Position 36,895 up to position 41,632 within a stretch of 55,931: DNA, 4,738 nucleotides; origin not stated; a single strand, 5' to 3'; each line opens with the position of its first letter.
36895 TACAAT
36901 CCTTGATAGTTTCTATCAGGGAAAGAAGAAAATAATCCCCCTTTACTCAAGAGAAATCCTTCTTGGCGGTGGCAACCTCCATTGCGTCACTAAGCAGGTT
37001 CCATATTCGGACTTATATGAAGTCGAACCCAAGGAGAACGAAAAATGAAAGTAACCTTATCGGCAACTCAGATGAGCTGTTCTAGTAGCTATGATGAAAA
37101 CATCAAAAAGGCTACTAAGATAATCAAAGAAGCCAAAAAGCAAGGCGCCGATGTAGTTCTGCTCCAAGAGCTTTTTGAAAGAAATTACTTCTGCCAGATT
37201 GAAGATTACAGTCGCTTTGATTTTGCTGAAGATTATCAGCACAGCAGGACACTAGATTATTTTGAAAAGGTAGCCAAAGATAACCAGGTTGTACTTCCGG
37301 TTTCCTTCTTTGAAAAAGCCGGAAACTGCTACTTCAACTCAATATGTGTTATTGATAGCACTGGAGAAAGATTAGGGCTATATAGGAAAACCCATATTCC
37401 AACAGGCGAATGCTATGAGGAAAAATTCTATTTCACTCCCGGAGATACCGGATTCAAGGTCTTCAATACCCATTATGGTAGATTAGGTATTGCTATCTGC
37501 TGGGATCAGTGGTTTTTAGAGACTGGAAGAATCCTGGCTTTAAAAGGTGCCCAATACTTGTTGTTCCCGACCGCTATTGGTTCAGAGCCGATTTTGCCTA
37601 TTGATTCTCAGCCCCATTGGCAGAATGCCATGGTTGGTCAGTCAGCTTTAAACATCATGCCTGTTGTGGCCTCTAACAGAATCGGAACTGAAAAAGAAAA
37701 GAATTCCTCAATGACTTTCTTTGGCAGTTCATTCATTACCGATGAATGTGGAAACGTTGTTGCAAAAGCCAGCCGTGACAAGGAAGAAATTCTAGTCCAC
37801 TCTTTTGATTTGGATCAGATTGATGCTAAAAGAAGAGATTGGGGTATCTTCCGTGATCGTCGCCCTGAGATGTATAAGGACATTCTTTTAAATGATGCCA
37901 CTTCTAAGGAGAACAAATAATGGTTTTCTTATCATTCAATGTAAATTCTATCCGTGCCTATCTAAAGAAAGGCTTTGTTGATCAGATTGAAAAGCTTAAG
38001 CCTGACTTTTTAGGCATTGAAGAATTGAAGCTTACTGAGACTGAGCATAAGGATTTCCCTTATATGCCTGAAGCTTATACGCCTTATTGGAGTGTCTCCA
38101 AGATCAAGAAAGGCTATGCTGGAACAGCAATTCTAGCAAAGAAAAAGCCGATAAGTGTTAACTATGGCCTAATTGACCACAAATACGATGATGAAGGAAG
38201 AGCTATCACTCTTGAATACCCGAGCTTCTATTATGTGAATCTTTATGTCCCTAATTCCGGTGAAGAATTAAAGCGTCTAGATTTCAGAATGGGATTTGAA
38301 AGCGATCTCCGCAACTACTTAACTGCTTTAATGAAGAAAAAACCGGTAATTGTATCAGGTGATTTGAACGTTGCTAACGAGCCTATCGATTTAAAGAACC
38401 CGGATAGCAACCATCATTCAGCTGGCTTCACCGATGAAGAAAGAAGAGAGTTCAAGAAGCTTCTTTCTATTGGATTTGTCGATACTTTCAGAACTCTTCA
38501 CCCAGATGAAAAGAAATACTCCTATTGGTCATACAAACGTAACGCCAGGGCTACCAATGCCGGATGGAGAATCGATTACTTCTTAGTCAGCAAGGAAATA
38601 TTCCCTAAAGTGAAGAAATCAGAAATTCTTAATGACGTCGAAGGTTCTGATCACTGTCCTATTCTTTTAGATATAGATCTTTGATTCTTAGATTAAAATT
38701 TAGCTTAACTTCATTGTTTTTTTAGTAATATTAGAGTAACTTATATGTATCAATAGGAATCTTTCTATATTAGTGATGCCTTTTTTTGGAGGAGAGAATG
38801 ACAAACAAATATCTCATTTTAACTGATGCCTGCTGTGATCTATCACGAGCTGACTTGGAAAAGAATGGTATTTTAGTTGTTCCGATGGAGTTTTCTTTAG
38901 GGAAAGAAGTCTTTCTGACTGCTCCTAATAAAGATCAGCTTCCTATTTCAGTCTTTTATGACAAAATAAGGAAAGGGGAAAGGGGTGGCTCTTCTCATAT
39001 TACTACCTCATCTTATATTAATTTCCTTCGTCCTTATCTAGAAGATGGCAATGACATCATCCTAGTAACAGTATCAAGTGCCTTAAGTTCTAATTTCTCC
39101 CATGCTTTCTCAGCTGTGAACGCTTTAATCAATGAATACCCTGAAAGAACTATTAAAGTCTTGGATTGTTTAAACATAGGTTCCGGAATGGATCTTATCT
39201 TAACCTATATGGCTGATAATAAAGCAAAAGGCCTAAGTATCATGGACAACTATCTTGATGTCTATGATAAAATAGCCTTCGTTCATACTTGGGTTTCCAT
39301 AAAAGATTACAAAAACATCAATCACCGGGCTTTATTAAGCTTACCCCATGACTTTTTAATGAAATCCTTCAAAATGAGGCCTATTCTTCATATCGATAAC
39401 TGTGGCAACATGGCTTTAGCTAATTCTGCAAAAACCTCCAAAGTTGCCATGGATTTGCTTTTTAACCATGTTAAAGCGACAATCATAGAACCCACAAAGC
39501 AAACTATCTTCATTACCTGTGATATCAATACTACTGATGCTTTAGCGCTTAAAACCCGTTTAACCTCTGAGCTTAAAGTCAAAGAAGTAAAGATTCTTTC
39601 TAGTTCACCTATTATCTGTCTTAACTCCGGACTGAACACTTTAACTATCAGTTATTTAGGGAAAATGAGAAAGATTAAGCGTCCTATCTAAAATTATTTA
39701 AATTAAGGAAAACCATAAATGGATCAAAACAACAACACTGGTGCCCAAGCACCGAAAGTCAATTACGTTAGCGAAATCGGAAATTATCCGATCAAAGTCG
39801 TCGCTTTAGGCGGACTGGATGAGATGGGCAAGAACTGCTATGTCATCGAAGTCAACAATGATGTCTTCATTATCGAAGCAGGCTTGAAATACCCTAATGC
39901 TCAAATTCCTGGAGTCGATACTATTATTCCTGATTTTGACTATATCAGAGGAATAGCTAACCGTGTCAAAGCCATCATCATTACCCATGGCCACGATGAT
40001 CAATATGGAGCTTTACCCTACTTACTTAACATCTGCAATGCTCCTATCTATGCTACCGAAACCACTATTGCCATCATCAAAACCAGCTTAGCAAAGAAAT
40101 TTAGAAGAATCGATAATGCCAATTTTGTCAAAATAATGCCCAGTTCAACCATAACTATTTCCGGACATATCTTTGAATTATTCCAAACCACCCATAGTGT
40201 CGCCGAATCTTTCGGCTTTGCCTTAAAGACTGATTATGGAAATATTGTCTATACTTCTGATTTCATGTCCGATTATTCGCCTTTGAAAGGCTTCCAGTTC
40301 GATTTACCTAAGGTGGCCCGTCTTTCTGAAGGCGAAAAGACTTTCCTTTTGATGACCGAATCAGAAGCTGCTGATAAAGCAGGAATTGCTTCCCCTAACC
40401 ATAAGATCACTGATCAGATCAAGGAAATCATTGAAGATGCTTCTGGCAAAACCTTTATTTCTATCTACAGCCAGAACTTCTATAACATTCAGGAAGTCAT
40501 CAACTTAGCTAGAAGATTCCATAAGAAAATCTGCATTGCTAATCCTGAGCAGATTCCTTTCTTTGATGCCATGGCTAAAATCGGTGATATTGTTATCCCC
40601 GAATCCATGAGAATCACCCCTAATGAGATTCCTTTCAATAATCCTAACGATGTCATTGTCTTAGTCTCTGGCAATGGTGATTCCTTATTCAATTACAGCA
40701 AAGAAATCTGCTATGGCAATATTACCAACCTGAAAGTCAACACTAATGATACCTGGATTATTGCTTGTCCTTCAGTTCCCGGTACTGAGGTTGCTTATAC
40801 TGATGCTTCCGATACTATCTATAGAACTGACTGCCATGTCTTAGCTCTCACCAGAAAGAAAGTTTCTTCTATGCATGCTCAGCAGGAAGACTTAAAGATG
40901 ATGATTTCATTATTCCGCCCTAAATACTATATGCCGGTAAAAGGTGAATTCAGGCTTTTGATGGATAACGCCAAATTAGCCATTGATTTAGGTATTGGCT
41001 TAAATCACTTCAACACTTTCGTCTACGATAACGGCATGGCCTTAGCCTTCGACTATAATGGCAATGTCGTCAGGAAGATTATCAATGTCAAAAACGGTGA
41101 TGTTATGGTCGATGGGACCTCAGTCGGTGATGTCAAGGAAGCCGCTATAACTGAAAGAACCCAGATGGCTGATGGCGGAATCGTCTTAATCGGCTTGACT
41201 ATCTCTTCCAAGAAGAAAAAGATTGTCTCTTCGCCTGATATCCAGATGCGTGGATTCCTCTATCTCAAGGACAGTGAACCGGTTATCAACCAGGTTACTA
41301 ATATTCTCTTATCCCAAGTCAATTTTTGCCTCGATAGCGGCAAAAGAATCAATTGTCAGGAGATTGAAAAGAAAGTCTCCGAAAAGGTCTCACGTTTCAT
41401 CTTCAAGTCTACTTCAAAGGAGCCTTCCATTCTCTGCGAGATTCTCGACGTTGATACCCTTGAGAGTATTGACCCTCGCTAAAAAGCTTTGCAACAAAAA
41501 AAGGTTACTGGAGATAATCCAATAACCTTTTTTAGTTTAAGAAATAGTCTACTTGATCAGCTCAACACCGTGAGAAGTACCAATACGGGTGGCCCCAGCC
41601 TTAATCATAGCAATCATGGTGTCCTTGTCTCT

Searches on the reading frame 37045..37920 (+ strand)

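Call 71: search_protein_families(library=pfam, proteins=[window:37045-37920:+], max_evalue=0.001)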
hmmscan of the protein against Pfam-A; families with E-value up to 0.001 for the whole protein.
window:37045-37920:+ (291 aa): 1 family
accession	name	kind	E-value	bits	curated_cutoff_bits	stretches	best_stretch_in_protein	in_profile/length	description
PF00795.27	CN_hydrolase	-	1.1e-46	159.7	23.2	1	7-263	4-255/256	Carbon-nitrogen hydrolase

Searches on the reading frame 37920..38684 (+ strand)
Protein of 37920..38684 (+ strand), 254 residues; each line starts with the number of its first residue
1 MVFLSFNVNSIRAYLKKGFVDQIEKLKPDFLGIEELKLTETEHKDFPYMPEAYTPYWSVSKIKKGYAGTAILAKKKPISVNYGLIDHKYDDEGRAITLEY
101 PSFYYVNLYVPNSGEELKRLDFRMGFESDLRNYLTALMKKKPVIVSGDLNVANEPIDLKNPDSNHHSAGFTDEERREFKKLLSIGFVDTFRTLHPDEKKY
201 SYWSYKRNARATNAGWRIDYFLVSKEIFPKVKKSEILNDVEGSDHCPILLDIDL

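Call 71: search_protein_families(library=pfam, proteins=[window:37920-38684:+], max_evalue=0.001)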
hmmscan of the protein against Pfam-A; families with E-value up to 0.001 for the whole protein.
window:37920-38684:+ (254 aa): 2 families
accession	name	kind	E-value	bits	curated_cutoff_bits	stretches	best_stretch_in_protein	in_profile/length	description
PF03372.29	Exo_endo_phos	-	2.8e-21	76.7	24.5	1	4-245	1-225/225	Endonuclease/Exonuclease/phosphatase family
PF14529.12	Exo_endo_phos_2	-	0.00014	22.1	27.4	1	105-248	3-116/117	Endonuclease-reverse transcriptase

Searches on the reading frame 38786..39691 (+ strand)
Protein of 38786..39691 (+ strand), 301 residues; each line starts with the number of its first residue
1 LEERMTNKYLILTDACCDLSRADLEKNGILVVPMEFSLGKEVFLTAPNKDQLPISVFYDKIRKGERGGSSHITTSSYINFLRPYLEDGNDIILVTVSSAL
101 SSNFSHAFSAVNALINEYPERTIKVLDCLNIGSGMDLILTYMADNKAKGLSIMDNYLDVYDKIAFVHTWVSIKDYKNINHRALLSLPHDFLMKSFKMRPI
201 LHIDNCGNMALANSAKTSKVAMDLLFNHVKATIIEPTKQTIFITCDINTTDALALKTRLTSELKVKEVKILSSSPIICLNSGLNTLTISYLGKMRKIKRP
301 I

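Call 71: search_protein_families(library=pfam, proteins=[window:38786-39691:+], max_evalue=0.001)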
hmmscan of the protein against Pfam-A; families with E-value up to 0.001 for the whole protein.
window:38786-39691:+ (301 aa): 1 family
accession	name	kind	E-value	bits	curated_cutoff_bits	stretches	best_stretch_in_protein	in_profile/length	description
PF02645.21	DegV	-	1.3e-31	110.5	27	1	10-291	3-278/280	Uncharacterised protein, DegV family COG1307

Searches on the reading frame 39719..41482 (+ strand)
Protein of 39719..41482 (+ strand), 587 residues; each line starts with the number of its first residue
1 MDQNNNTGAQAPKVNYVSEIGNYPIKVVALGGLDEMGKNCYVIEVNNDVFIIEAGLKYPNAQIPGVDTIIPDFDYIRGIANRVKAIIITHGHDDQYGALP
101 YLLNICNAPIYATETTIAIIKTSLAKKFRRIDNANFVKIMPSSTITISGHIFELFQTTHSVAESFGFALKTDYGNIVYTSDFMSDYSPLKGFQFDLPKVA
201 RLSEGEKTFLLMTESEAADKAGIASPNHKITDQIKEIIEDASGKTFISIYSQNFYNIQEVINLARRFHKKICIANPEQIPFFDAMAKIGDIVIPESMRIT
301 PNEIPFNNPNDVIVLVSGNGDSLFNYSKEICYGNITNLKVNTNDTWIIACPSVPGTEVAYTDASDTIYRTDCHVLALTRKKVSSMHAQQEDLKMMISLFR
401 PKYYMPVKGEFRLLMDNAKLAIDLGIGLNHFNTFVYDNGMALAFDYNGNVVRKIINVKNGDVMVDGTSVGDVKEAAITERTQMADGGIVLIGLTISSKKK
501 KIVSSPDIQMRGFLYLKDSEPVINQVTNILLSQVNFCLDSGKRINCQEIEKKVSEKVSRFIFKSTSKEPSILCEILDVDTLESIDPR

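Call 71: search_protein_families(library=pfam, proteins=[window:39719-41482:+], max_evalue=0.001)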
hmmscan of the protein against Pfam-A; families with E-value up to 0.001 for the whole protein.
window:39719-41482:+ (587 aa): 5 families
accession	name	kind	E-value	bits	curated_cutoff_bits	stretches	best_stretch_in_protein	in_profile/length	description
PF17770.6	RNase_J_C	-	6.3e-19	69.3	23.8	1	477-578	2-102/102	Ribonuclease J C-terminal domain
PF00753.33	Lactamase_B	-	1e-11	45.6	22.7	1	36-182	4-150/196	Metallo-beta-lactamase superfamily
PF22505.1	RNase_J_b_CASP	-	2e-09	37.7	27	1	244-359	3-118/126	Ribonuclease J, beta-CASP domain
PF12706.13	Lactamase_B_2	-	1.4e-08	35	27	1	81-182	29-143/200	Beta-lactamase superfamily domain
PF07521.17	RMMBL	-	1.1e-06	28.9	21.6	1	384-423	15-55/63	Zn-dependent metallo-hydrolase RNA specificity domain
